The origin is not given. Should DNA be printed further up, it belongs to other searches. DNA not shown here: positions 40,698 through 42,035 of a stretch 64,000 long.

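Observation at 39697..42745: Tightly coupled PIG-L deacetylase, Gfo/Idh/MocA dehydrogenase and M20 deacylase operon inside a lyase/GH locus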

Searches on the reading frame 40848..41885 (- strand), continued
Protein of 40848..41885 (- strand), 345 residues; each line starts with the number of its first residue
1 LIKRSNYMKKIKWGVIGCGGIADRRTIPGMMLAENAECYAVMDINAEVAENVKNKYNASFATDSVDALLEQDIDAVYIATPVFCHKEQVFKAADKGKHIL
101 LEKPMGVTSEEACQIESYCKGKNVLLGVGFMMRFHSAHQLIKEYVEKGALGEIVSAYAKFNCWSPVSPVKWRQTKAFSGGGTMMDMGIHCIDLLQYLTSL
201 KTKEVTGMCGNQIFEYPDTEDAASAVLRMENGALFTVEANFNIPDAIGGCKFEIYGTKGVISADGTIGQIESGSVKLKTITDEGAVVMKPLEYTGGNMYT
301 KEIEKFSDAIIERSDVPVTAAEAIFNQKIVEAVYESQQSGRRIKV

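Call 64: search_protein_families(library=ncbifam, proteins=[L117:33-1019:+, L117:1919-3199:+, L117:3209-3913:+, L117:3923-4873:+, L117:4927-6000:+, L117:6001-7044:+, L117:7044-7922:+, L117:7922-8830:+, L158:7098-8432:+], max_evalue=0.00001)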
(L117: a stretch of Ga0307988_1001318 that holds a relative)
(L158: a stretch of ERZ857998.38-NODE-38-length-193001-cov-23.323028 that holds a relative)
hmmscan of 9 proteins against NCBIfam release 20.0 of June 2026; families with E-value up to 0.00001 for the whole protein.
L117:33-1019:+ (328 aa): 0 families

L117:1919-3199:+ (426 aa): 13 families
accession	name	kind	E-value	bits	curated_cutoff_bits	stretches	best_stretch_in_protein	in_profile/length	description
TIGR03588.1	PseC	equivalog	5.7e-68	229.6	423.5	1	48-374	28-353/380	UDP-4-amino-4,6-dideoxy-N-acetyl-beta-L-altrosamine transaminase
TIGR04181.1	NHT_00031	hypoth_equivalog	2.9e-62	210.6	420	1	25-341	6-322/359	LegC family aminotransferase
NF008687.0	PRK11706.1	equivalog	3.5e-51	174.1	375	1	59-320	36-298/375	dTDP-4-amino-4,6-dideoxygalactose transaminase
NF008658.2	PRK11658.1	equivalog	5.5e-51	173.4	631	1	25-357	10-335/379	UDP-4-amino-4-deoxy-L-arabinose aminotransferase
TIGR02379.1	ECA_wecE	subfamily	8.3e-48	163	434.85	1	24-322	6-301/376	dTDP-4-amino-4,6-dideoxy-D-glucose transaminase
NF011936.0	PRK15407.1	equivalog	2.4e-44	151.7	423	1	48-336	63-371/440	lipopolysaccharide biosynthesis protein RfbH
TIGR04427.1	PLP_DesI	equivalog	3.8e-39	134.9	650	1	51-339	53-324/390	dTDP-4-dehydro-6-deoxyglucose aminotransferase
NF005816.0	PRK07682.1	equivalog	7.4e-08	31.4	620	1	73-145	98-171/390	aminotransferase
NF002878.0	PRK03321.1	subfamily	2e-07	30.1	374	1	44-144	51-152/352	histidinol-phosphate transaminase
NF004621.0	PRK05957.1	equivalog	8.1e-07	28.1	498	1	69-144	92-167/389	pyridoxal phosphate-dependent aminotransferase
NF004975.0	PRK06348.1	equivalog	2.9e-06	26.5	549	1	72-143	96-168/384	pyridoxal phosphate-dependent aminotransferase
NF006230.0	PRK08363.1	equivalog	7.9e-06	24.9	534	0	68-180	95-218/398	alanine aminotransferase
NF004650.0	PRK05994.1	equivalog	9.2e-06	24.7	667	0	55-172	68-186/427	O-acetylhomoserine aminocarboxypropyltransferase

L117:3209-3913:+ (234 aa): 4 families
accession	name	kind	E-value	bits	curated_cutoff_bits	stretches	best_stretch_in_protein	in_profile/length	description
TIGR04001.1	thiol_BshB1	equivalog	3.7e-40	138.1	182.5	1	2-220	3-220/226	bacillithiol biosynthesis deacetylase BshB1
TIGR04000.1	thiol_BshB2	equivalog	8.4e-16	58.3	195.25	1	3-188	3-189/217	bacillithiol biosynthesis deacetylase BshB2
TIGR03446.1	mycothiol_Mca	equivalog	8.3e-11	42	277.15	1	1-150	1-174/283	mycothiol conjugate amidase Mca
TIGR03445.1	mycothiol_MshB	equivalog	4.5e-10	39.9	224.35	0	6-63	3-58/284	N-acetyl-1-D-myo-inositol-2-amino-2-deoxy-alpha-D-glucopyranoside deacetylase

L117:3923-4873:+ (316 aa): 3 families
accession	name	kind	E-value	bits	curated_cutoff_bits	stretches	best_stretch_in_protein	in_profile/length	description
TIGR00502.1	nagB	equivalog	4.8e-09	35.9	236.9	1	62-259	16-200/259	glucosamine-6-phosphate deaminase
NF001684.0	PRK00443.1-4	subfamily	1.2e-06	28.3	326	1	86-259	38-194/260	glucosamine-6-phosphate deaminase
NF002557.0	PRK02122.1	subfamily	8.7e-06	24.1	384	0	56-259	38-228/653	glucosamine-6-phosphate deaminase-like protein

L117:4927-6000:+ (357 aa): 46 families (the best 25 are shown)
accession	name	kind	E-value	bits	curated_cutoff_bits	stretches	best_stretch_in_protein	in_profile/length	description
TIGR00221.1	nagA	equivalog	2.9e-53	181.2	225.65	1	2-351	5-376/380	N-acetylglucosamine-6-phosphate deacetylase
NF008371.0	PRK11170.1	equivalog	1e-39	136.5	483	1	1-355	1-377/382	N-acetylglucosamine-6-phosphate deacetylase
NF011990.0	PRK15446.2-6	subfamily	7.8e-18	64.3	233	2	290-356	312-381/390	alpha-D-ribose 1-methylphosphonate 5-triphosphate diphosphatase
TIGR02318.1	phosphono_phnM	equivalog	7.9e-18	64.5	390.55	2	4-59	2-55/376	phosphonate metabolism protein PhnM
TIGR02033.1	D-hydantoinase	equivalog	2e-17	63.3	393.25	1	3-90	2-92/454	dihydropyrimidinase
NF009941.0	PRK13404.1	subfamily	2.3e-16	59.5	647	1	4-89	8-95/478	dihydropyrimidinase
NF011984.0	PRK15446.1-5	equivalog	6.1e-13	48.3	260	1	3-59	5-59/379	alpha-D-ribose 1-methylphosphonate 5-triphosphate diphosphatase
NF058538.1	ergo_util_ErtD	equivalog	9.6e-13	47.8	600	1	285-353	329-399/446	hydantoin-5-propionate amidohydrolase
TIGR01178.1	ade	equivalog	1.8e-12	46.5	472.5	0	2-86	2-81/552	adenine deaminase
NF011989.0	PRK15446.2-5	equivalog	3.6e-12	45.8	565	1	2-60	4-62/385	alpha-D-ribose 1-methylphosphonate 5-triphosphate diphosphatase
NF011983.0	PRK15446.1-4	equivalog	3.9e-12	45.8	486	0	4-59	7-58/379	alpha-D-ribose 1-methylphosphonate 5-triphosphate diphosphatase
NF004839.0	PRK06189.1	equivalog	4.2e-12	45.4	631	1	4-60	7-62/451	allantoinase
NF006689.0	PRK09237.1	equivalog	1.3e-11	43.7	371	1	4-60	7-65/383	amidohydrolase/deacetylase family metallohydrolase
TIGR01224.1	hutI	equivalog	1.9e-11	43.4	298.15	1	20-80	6-64/377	imidazolonepropionase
NF006056.0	PRK08204.1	subfamily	4.6e-11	42.1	391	0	4-60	7-66/449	hypothetical protein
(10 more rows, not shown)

L117:6001-7044:+ (347 aa): 9 families
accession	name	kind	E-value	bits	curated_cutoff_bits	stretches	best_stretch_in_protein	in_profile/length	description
TIGR04380.1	myo_inos_iolG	equivalog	2.8e-45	154.7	355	1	4-341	2-325/330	inositol 2-dehydrogenase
NF052479.1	LevoglcsnDh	equivalog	2.3e-32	112.1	650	1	1-196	1-206/386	levoglucosan dehydrogenase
NF040723.1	UDP-GlcNAcDh_Arch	equivalog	4e-32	111.9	450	1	5-296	2-268/302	UDP-N-acetylglucosamine 3-dehydrogenase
NF041392.1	XylDh_Gfo6_Halo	equivalog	1.5e-29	102.9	350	1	3-342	16-345/350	D-xylose 1-dehydrogenase Gfo6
NF008607.0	PRK11579.1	subfamily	4.2e-24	85.2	330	1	3-338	4-336/346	oxidoreductase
NF052679.1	InsChiInosDhIolG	equivalog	1.3e-20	73.8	540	1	4-236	3-231/343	bifunctional inositol 2-dehydrogenase/D-chiro-inositol 1-dehydrogenase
NF007574.0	PRK10206.1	equivalog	1.3e-19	70.5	352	1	40-282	39-273/345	oxidoreductase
NF058563.1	BT_2159_fam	equivalog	2.2e-18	66.4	650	1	4-196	1-187/350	disaccharide 3-dehydrogenase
NF058561.1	BT_2158_fam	equivalog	7.8e-10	37.9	750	1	21-150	49-180/487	glycoside 3-dehydrogenase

L117:7044-7922:+ (292 aa): 7 families
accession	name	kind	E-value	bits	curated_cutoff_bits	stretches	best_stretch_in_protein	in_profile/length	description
TIGR00674.1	dapA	equivalog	2.4e-27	95.6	206.15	1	7-244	3-240/286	4-hydroxy-tetrahydrodipicolinate synthase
NF003164.0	PRK04147.1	equivalog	6.4e-18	65.1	281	1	4-211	5-208/294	N-acetylneuraminate lyase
TIGR02313.1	HpaI-NOT-DapA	exception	2e-13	49.8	396.7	1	7-251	5-251/294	2,4-dihydroxyhept-2-ene-1,7-dioic acid aldolase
NF040954.1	Arch_KDGaldase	equivalog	9.1e-13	48.2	390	1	12-175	9-167/288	bifunctional 2-dehydro-3-deoxy-phosphogluconate/2-dehydro-3-deoxy-6-phosphogalactonate aldolase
TIGR00683.1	nanA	equivalog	1.3e-11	44.3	382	1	5-199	3-197/293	N-acetylneuraminate lyase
NF002958.0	PRK03620.1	subfamily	3.3e-11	42.6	278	1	12-235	20-242/307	5-dehydro-4-deoxyglucarate dehydratase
TIGR03249.1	KdgD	equivalog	9e-10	38.1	373.95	1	12-175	18-178/299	5-dehydro-4-deoxyglucarate dehydratase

L117:7922-8830:+ (302 aa): 6 families
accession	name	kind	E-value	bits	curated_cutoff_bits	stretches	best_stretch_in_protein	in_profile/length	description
NF011432.0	PRK14863.1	equivalog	4.3e-17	62.6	244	1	4-254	5-252/292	bifunctional regulator KidO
NF049922.1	MethglyxlRedYdjG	equivalog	2e-16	59.9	550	1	3-265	12-303/326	NADH-dependent methylglyoxal reductase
NF008598.0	PRK11565.1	equivalog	7.4e-12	44.9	425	1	28-161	26-152/275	2,5-didehydrogluconate reductase DkgA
TIGR01293.1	Kv_beta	subfamily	1.9e-10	40.3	365.4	1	12-149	14-154/319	voltage-dependent potassium channel subunit beta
NF007388.0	PRK09912.1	subfamily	3.8e-08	32.6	448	0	9-170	25-189/346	L-glyceraldehyde 3-phosphate reductase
NF008377.0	PRK11172.1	equivalog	4.1e-08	32.8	327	1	36-159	22-141/267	2,5-didehydrogluconate reductase DkgB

L158:7098-8432:+ (444 aa): 1 family
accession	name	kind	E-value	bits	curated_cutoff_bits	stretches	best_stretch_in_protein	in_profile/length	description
NF041649.1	ceramidase_neut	equivalog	3.8e-08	32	1200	1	10-203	9-204/636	neutral ceramidase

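Call 71: find_encoding_contigs(protein=P0251, flank=8000, max_places=2)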
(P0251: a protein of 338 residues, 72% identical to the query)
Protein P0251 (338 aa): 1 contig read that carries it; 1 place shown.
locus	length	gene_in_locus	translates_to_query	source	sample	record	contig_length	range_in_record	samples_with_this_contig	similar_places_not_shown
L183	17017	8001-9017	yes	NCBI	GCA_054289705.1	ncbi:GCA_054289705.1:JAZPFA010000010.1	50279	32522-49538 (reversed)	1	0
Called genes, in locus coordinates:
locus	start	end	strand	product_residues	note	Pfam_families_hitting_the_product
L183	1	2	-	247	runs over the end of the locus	?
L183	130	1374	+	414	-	PF07690:MFS_1, PF12832:MFS_1_like (faint)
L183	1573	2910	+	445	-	PF07833:Cu_amine_oxidN1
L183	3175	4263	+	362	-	PF00356:LacI, PF13407:Peripla_BP_4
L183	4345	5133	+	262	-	PF00106:adh_short, PF08659:KR, PF13561:adh_short_C2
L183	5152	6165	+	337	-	PF08240:ADH_N, PF00107:ADH_zinc_N (weak)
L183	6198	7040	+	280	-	PF00456:Transketolase_N, PF13292:DXP_synthase_N (weak), PF00676:E1_dh (faint)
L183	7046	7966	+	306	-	PF02779:Transket_pyr, PF02780:Transketolase_C, PF17147:PFOR_II (faint)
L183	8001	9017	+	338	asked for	PF01408:GFO_IDH_MocA, PF02894:GFO_IDH_MocA_C, PF22725:GFO_IDH_MocA_C3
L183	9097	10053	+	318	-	PF00728:Glyco_hydro_20 (faint)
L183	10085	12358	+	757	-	PF17389:Bac_rhamnosid6H, PF22422:MGH1-like_GH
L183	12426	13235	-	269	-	PF02311:AraC_binding, PF12833:HTH_18, PF00165:HTH_AraC (weak)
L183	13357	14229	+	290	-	PF00892:EamA (weak)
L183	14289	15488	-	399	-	PF12708:Pect-lyase_RHGA_epim (faint)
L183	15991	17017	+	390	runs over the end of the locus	PF01321:Creatinase_N, PF00557:Peptidase_M24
